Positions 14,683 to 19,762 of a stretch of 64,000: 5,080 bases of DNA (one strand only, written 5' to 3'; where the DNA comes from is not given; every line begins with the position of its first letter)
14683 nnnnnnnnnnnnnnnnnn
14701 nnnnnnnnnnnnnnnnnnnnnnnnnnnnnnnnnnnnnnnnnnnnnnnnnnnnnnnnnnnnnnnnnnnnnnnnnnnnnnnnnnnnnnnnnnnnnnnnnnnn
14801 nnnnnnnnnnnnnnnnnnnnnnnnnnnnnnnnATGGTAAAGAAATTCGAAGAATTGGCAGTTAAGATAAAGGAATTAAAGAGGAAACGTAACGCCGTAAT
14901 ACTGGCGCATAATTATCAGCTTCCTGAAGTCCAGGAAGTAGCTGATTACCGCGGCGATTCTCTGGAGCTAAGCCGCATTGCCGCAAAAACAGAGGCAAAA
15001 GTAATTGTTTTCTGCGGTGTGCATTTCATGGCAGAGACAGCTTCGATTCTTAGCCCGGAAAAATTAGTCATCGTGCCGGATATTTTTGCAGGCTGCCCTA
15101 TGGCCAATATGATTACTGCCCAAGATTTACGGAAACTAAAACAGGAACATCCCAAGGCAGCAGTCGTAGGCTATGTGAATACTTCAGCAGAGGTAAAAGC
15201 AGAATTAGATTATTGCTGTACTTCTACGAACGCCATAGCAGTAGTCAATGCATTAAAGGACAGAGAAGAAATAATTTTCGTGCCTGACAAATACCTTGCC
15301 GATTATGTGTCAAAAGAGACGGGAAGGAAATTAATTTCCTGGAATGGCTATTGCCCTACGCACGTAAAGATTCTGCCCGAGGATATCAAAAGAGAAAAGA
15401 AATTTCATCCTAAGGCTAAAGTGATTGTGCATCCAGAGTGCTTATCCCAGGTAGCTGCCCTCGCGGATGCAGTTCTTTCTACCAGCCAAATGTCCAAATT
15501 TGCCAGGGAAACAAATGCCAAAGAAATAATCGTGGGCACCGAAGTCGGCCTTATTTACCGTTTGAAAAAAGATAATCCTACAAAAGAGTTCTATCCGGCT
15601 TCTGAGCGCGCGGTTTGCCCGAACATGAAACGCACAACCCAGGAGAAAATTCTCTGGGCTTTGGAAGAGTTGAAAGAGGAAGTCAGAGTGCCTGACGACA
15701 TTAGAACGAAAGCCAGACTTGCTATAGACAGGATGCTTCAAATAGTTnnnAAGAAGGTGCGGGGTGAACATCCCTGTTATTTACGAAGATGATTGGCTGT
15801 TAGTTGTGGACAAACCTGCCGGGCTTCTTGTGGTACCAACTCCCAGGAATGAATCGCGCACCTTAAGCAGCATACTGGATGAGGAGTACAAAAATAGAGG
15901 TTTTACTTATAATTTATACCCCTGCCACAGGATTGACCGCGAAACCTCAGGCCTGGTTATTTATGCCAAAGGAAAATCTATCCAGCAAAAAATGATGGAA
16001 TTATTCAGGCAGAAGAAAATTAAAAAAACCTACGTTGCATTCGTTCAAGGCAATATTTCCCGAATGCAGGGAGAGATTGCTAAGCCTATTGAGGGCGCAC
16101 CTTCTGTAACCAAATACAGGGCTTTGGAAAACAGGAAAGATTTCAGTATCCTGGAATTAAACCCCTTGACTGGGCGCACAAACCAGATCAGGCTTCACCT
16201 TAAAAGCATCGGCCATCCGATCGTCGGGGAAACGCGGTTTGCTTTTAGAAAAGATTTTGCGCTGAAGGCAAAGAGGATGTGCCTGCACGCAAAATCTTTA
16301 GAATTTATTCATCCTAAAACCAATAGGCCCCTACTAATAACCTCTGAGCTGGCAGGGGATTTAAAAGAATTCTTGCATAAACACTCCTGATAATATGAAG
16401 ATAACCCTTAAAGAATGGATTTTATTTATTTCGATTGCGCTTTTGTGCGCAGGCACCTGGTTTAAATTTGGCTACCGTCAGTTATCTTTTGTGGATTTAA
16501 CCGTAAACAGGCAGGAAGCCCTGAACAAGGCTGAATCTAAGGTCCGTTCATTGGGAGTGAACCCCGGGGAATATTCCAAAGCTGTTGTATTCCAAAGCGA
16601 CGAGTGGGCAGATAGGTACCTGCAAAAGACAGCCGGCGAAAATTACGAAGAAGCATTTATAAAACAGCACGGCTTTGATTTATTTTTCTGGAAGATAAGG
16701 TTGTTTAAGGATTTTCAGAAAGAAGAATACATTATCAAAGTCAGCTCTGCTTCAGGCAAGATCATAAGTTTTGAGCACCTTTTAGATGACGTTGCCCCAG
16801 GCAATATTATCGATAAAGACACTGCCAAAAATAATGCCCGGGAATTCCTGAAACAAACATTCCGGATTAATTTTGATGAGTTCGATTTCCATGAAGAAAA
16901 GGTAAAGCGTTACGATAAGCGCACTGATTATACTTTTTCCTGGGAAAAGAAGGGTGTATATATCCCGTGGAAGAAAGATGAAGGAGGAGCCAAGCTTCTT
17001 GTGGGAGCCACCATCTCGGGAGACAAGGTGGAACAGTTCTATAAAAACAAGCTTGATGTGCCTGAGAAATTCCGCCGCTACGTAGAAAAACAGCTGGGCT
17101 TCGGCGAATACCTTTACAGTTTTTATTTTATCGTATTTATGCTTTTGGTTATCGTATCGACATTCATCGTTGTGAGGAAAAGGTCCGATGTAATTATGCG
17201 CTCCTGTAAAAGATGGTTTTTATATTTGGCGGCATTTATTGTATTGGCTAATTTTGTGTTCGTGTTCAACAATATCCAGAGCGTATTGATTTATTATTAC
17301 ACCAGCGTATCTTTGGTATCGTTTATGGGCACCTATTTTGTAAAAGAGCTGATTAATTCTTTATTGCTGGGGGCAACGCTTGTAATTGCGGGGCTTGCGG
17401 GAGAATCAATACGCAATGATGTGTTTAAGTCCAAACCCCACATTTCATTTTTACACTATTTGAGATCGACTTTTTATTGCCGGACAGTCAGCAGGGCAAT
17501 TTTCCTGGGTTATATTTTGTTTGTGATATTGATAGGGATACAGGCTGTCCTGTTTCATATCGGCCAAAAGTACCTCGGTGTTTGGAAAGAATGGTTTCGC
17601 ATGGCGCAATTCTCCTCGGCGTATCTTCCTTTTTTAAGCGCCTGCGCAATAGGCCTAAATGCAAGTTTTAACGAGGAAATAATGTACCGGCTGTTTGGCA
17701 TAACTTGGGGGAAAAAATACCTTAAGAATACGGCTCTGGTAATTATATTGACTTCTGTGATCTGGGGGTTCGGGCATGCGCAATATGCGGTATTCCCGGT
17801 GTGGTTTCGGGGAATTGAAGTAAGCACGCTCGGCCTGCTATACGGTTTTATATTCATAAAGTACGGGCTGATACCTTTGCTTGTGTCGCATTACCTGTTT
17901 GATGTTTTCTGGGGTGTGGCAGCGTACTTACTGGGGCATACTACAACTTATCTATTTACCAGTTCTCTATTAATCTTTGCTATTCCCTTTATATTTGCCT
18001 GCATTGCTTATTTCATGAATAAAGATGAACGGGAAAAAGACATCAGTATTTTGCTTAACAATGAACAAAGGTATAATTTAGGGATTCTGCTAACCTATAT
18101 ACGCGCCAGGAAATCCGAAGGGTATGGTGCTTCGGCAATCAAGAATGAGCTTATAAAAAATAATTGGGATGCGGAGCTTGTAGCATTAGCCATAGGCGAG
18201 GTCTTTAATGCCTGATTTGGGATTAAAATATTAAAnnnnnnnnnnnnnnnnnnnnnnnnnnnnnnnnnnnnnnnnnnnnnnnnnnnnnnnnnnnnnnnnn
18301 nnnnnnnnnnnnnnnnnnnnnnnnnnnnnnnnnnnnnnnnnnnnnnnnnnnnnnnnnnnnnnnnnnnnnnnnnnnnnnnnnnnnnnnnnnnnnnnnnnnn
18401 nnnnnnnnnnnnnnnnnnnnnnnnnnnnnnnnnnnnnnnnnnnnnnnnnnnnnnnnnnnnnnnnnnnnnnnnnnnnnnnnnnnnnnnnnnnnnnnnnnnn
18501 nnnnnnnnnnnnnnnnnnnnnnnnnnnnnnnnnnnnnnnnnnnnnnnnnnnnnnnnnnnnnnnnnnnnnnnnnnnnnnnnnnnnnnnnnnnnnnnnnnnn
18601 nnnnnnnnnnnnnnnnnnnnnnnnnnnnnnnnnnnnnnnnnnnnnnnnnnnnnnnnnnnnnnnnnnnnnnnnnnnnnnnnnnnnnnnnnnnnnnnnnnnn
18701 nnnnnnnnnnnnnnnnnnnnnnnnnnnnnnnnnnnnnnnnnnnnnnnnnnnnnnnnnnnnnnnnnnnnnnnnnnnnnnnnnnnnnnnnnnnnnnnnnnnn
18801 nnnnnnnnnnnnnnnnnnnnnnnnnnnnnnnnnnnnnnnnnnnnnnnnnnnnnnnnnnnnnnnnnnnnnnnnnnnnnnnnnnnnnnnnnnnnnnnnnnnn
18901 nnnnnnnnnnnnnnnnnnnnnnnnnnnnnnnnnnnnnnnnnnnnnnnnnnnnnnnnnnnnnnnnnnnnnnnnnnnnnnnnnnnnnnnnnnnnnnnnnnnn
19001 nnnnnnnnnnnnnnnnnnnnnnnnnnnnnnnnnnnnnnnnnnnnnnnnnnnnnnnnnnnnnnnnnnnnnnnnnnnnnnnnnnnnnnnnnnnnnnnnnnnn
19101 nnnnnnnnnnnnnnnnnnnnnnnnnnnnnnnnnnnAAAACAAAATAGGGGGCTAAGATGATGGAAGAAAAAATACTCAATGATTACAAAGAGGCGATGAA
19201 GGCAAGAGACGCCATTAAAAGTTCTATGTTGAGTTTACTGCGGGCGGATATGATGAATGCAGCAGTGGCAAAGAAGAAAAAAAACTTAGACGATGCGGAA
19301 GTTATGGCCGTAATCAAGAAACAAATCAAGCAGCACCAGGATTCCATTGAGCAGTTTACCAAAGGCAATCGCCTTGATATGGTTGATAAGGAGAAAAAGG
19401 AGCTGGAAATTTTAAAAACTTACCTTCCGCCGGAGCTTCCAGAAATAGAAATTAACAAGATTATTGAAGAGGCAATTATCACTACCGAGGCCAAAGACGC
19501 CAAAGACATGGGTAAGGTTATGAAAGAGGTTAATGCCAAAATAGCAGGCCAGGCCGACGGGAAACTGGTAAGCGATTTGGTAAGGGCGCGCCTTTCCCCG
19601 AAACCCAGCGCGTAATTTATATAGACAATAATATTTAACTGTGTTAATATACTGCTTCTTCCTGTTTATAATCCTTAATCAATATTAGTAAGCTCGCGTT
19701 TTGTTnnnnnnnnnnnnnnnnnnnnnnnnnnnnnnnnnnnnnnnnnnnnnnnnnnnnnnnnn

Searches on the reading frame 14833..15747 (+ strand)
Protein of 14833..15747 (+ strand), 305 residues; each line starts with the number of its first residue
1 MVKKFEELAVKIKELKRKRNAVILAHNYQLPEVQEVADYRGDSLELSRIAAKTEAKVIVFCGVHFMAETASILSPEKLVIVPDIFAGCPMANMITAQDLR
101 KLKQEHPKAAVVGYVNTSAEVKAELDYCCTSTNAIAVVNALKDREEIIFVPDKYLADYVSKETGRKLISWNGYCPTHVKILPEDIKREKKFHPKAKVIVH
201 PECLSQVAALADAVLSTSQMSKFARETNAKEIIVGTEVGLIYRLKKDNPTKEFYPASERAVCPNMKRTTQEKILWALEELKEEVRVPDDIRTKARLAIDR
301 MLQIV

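Call 45: search_protein_families(library=pfam, proteins=[window:14833-15747:+], max_evalue=0.00001)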
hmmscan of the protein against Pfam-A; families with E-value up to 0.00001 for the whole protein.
window:14833-15747:+ (305 aa): 1 family
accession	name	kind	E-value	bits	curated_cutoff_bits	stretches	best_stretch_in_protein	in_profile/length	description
PF02445.21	NadA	-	7.8e-124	413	27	1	11-303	2-295/295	Quinolinate synthetase A protein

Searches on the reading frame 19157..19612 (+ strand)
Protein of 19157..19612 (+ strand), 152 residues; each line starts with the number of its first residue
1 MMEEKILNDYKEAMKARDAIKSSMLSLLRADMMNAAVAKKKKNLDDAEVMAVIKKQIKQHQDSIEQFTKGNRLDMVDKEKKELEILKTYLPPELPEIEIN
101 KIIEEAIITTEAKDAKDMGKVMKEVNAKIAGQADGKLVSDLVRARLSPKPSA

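Call 5: search_protein_families(library=pfam, proteins=[window:19157-19612:+], max_evalue=0.01)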
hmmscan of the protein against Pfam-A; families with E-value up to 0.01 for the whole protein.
window:19157-19612:+ (152 aa): 5 families
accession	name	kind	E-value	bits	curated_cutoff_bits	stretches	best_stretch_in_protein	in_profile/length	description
PF09424.15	YqeY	-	2.6e-45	154.5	27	1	4-146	2-143/143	Yqey-like protein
PF20984.2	PT26-6P_helical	-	0.0022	18.6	27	1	16-89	26-100/141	PT26-6P, helical domain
PF02637.23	GatB_Yqey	-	0.0052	17.1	27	0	100-146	95-148/148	GatB domain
PF11176.13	Tma16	-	0.0057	16.9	22.7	1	11-78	24-91/146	Translation machinery-associated protein 16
PF02800.25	Gp_dh_C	-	0.007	16.4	24.4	0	104-133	47-76/158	Glyceraldehyde 3-phosphate dehydrogenase, C-terminal domain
